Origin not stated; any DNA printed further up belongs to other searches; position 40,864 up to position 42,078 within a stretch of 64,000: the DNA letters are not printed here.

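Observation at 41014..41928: The FtsZ-like protein appears to lack the T7 synergy loop and the whole C-terminal domain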

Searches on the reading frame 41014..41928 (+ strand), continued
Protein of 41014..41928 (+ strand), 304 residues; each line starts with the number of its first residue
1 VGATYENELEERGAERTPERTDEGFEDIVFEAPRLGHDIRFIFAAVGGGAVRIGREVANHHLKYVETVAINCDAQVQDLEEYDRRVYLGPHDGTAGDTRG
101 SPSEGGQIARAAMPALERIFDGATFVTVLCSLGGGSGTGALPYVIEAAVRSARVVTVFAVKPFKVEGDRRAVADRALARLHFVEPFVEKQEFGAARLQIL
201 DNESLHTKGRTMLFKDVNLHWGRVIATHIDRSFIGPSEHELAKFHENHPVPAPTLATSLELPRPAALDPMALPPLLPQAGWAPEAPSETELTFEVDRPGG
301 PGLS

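Call 36: find_encoding_contigs(protein=P0155, flank=6000, max_places=2)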
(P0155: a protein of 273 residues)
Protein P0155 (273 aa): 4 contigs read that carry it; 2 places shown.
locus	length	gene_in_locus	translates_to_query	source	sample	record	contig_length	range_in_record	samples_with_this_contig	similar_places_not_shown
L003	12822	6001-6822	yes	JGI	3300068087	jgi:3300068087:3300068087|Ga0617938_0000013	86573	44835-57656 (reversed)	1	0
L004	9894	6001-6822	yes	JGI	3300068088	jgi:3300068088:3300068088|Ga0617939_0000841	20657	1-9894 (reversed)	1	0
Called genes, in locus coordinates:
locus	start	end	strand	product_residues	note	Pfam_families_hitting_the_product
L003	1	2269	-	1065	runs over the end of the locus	PF03176:MMPL, PF00873:ACR_tran (weak), PF03176:MMPL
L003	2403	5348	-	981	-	PF00133:tRNA-synt_1, PF09334:tRNA-synt_1g (weak), PF08264:Anticodon_1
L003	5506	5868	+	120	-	PF01402:RHH_1 (faint)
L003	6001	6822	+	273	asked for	PF00091:Tubulin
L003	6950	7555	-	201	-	PF01558:POR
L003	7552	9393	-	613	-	PF01855:POR_N, PF02775:TPP_enzyme_C, PF13237:Fer4_10 (faint), PF00037:Fer4 (weak)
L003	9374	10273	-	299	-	PF02775:TPP_enzyme_C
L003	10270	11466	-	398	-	PF01855:POR_N, PF17147:PFOR_II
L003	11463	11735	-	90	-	PF12797:Fer4_2 (faint), PF00037:Fer4 (weak), PF13237:Fer4_10, PF14697:Fer4_21, PF12838:Fer4_7 (weak), PF13187:Fer4_9 (weak), PF00037:Fer4, PF12837:Fer4_6 (weak), +3 more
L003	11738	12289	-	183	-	PF01558:POR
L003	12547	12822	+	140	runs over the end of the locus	PF01877:RNA_binding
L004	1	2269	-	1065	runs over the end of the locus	PF03176:MMPL, PF00873:ACR_tran (weak), PF03176:MMPL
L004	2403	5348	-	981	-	PF00133:tRNA-synt_1, PF09334:tRNA-synt_1g (weak), PF08264:Anticodon_1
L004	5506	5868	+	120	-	PF01402:RHH_1 (faint)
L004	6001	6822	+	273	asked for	PF00091:Tubulin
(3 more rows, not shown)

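Call 37: find_encoding_contigs(protein=P0297, flank=6000, max_places=2)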
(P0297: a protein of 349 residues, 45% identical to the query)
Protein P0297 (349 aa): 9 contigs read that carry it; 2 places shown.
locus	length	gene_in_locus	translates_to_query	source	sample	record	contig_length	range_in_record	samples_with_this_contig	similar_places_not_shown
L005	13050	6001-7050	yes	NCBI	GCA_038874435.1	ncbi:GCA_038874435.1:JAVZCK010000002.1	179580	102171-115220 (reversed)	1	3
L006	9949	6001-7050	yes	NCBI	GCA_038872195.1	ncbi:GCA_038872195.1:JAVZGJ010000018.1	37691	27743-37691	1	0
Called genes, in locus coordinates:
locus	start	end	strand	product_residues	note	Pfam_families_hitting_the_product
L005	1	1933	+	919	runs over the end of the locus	PF00149:Metallophos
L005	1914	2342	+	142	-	-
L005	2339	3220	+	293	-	PF01874:CitG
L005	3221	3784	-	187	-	-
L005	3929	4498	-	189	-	PF02830:V4R (faint)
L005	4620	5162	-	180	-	-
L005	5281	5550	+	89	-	PF05370:DUF749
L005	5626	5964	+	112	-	PF01402:RHH_1 (weak)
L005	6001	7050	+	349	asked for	PF00091:Tubulin, PF12327:FtsZ_C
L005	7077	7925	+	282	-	-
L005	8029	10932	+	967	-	PF05048:NosD, PF12708:Pect-lyase_RHGA_epim (faint), PF13229:Beta_helix, PF05048:NosD, PF13229:Beta_helix, PF05048:NosD, PF13229:Beta_helix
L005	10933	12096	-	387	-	PF13439:Glyco_transf_4, PF13579:Glyco_trans_4_4, PF20706:GT4-conflict, PF00534:Glycos_transf_1, PF13524:Glyco_trans_1_2, PF13692:Glyco_trans_1_4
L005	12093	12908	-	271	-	PF01261:AP_endonuc_2, PF03851:UvdE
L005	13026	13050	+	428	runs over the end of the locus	PF01266:DAO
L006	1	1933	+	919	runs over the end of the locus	PF00149:Metallophos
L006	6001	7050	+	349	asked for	PF00091:Tubulin, PF12327:FtsZ_C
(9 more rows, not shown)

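Call 38: find_encoding_contigs(protein=P0390, flank=3000, max_places=1)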
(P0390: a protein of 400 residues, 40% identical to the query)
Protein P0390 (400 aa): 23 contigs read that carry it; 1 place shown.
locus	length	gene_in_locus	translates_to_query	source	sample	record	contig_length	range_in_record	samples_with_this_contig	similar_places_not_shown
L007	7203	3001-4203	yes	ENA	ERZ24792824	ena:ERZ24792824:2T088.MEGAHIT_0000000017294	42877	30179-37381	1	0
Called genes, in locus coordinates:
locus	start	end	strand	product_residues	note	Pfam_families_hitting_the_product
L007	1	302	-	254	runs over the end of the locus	PF02654:CobS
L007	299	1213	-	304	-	PF03186:CobD_Cbib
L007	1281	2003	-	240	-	PF00702:Hydrolase, PF13419:HAD_2 (weak), PF13242:Hydrolase_like (weak)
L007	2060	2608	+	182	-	PF17032:Zn_ribbon_15 (faint), PF12773:DZR, PF13240:Zn_Ribbon_1 (faint), PF13248:Zn_ribbon_3 (faint)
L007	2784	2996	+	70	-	PF01402:RHH_1, PF23434:DUF7120 (weak)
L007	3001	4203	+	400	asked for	PF00091:Tubulin, PF12327:FtsZ_C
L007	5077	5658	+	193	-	PF01385:OrfB_IS605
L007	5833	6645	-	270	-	PF13489:Methyltransf_23, PF01209:Ubie_methyltran (faint), PF13847:Methyltransf_31, PF08241:Methyltransf_11, PF08242:Methyltransf_12 (weak), PF13649:Methyltransf_25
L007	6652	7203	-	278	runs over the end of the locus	PF01261:AP_endonuc_2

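Call 39: search_protein_families(library=ncbifam, proteins=[L003:5506-5868:+, L005:5626-5964:+, L001:9463-9963:+, L002:9466-9969:+], max_evalue=1)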
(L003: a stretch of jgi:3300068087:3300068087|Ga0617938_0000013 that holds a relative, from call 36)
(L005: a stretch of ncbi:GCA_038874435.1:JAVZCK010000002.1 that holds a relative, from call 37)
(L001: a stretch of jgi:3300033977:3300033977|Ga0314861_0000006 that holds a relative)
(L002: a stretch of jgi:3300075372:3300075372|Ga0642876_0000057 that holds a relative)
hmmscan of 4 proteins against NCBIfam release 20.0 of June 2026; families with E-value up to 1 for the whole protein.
L003:5506-5868:+ (120 aa): 3 families
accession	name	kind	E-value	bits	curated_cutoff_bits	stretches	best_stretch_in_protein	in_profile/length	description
NF058555.1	TransRegCdrSHalo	equivalog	6.7e-07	29.2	100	2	4-48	2-45/61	transcriptional regulator CdrS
NF002169.0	PRK01002.1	subfamily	9.4e-05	22.4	111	1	56-118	5-63/141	nickel responsive regulator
NF003381.0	PRK04460.1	equivalog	0.053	13.6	105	0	57-104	6-53/139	nickel-responsive transcriptional regulator NikR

L005:5626-5964:+ (112 aa): 13 families
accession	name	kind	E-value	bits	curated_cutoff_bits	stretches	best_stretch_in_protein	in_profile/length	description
NF002169.0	PRK01002.1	subfamily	1.9e-09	37.6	111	2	10-52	3-45/141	nickel responsive regulator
NF058555.1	TransRegCdrSHalo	equivalog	1.2e-08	34.8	100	2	13-53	3-43/61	transcriptional regulator CdrS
NF053762.1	aCcr1_fam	equivalog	2.5e-07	30.5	60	1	14-50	3-38/38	aCcr1 family cell cycle regulator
NF041551.1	YlcI_YnfO_N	subfamily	3.2e-05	23.9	30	1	11-51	2-40/42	YlcI/YnfO family protein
NF003381.0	PRK04460.1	equivalog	0.00011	22.3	105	1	9-54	2-48/139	nickel-responsive transcriptional regulator NikR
NF002815.0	PRK02967.1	equivalog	0.00016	21.7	83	1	12-53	2-43/139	nickel-responsive transcriptional regulator NikR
NF041793.1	ORF56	equivalog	0.0014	18.6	50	1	14-50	3-38/39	ORF56 family plasmid copy control protein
TIGR04540.1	CLB_0814_fam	hypoth_equivalog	0.025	14.7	50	1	34-58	6-30/73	TIGR04540 family protein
NF007836.1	PRK10548.1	equivalog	0.064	13.7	116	1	19-58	37-76/110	flagella biosynthesis regulatory protein FliT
NF001884.0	PRK00630.1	subfamily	0.072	13.2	119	0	9-50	8-49/148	nickel responsive regulator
TIGR02793.1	nikR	equivalog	0.086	13.1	175.45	0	13-51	2-40/129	nickel-responsive transcriptional regulator NikR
NF038403.1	perm_prefix_1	domain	0.091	12.6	30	0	74-97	23-47/59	permease prefix domain 1-containing protein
NF047541.1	telomere_Tpg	equivalog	0.096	12.6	90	1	11-49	118-157/183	telomere-protecting terminal protein Tpg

L001:9463-9963:+ (166 aa): 2 families
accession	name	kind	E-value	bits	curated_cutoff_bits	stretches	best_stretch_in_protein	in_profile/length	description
NF058555.1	TransRegCdrSHalo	equivalog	4e-05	23.5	100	1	27-64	3-40/61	transcriptional regulator CdrS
TIGR02606.1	antidote_CC2985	hypoth_equivalog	0.022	14.8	46.2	1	40-62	14-36/70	type II toxin-antitoxin system ParD family antitoxin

L002:9466-9969:+ (167 aa): 3 families
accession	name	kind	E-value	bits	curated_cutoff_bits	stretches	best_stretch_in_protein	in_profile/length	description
NF010533.0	PRK13922.9-5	equivalog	0.004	16.2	384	1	52-140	38-121/345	rod shape-determining protein MreC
NF058555.1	TransRegCdrSHalo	equivalog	0.023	14.7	100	1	26-68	2-44/61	transcriptional regulator CdrS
NF058631.1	sRNA_TF_AbmR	equivalog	0.08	12.5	160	1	31-58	107-134/167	ATP-binding transcription factor AbmR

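Call 57: find_encoding_contigs(protein=P0001, flank=1000, max_places=3)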
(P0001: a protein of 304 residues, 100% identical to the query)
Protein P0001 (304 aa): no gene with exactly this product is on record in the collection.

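Call 58: find_related_loci(query=A2, collection=genome_contigs, flank=3000)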
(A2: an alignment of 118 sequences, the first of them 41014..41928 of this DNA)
Query A2 (304 aa) in genome_contigs; peptide patterns used: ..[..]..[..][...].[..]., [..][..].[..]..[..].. (x = any residue, [..] = any of these).
357 stretches matched a pattern; 128 encode a relative of the query (tblastn E <= 1e-3); the best 80 are kept; 80 distinct loci.
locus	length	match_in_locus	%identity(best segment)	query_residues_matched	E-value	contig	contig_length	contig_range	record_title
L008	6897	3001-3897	66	4-301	2e-114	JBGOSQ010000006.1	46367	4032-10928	MAG: Thermoplasmata archaeon isolate OBJ_0618_7090110_183 k141_11862678_length_46367_cov_19.4256, whole genome shotgun s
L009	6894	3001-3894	54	3-298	3e-83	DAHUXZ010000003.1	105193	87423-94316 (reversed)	MAG TPA_asm: Thermoplasmata archaeon isolate clean1967 NODE_3_length_105193_cov_5.324375, whole genome shotgun sequence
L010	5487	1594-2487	56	3-298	5e-83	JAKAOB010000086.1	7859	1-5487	MAG: Thermoplasmata archaeon isolate YF1.bin107 NODE_12264_length_7859_cov_1.624418, whole genome shotgun sequence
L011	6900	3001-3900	49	1-299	1e-82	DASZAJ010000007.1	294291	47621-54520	MAG TPA_asm: Thermoplasmata archaeon isolate SMAG_U6385 k141_548054, whole genome shotgun sequence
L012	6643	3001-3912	52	3-301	7e-82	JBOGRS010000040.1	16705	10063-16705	MAG: Thermoplasmata archaeon isolate SE1505_metabat2.bin.34 NODE_429_length_16705_cov_1.870491, whole genome shotgun seq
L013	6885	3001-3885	47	2-296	1e-81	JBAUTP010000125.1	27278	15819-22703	MAG: Thermoplasmata archaeon isolate MFD09264_ilm_asm_bin34 k127_204112, whole genome shotgun sequence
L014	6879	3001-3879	54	13-301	4e-80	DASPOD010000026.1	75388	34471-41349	MAG TPA_asm: Thermoplasmata archaeon isolate SMAG_U12138 k141_2366453, whole genome shotgun sequence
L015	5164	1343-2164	53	34-301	8e-80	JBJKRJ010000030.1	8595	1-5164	MAG: Thermoplasmata archaeon isolate Bin_56 S1Ck127_323762_flag_0_multi_20.1369_len_8595, whole genome shotgun sequence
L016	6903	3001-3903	50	1-301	3e-79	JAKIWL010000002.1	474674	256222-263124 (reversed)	MAG: Thermoplasmata archaeon isolate SubAcS10-22 SubAcS10-22_2, whole genome shotgun sequence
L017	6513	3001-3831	53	23-298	3e-79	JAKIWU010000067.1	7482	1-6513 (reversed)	MAG: Thermoplasmata archaeon isolate SubAcS15-25 SubAcS15-25_67, whole genome shotgun sequence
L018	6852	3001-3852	51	15-298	2e-79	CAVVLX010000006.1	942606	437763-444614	MAG: uncultured Thermoplasmata archaeon isolate MFD09222.bin.2.58 genome assembly, contig: contig_44249, whole genome sh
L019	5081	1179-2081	49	4-301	5e-79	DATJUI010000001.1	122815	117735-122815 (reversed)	MAG TPA_asm: Thermoplasmata archaeon isolate SMAG_U15042 k141_3109256, whole genome shotgun sequence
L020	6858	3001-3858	49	11-296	7e-79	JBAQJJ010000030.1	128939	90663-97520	MAG: Thermoplasmata archaeon isolate MFD06594_ilm_asm_bin23 k127_236448, whole genome shotgun sequence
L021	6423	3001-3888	51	4-296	1e-78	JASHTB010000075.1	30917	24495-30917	MAG: Thermoplasmata archaeon isolate JOPF142 JOPF_A102_contig_72352, whole genome shotgun sequence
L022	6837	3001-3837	51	23-301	1e-78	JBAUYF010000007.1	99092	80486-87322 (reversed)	MAG: Thermoplasmata archaeon isolate MFD09290_ilm_asm_bin4 k127_49295, whole genome shotgun sequence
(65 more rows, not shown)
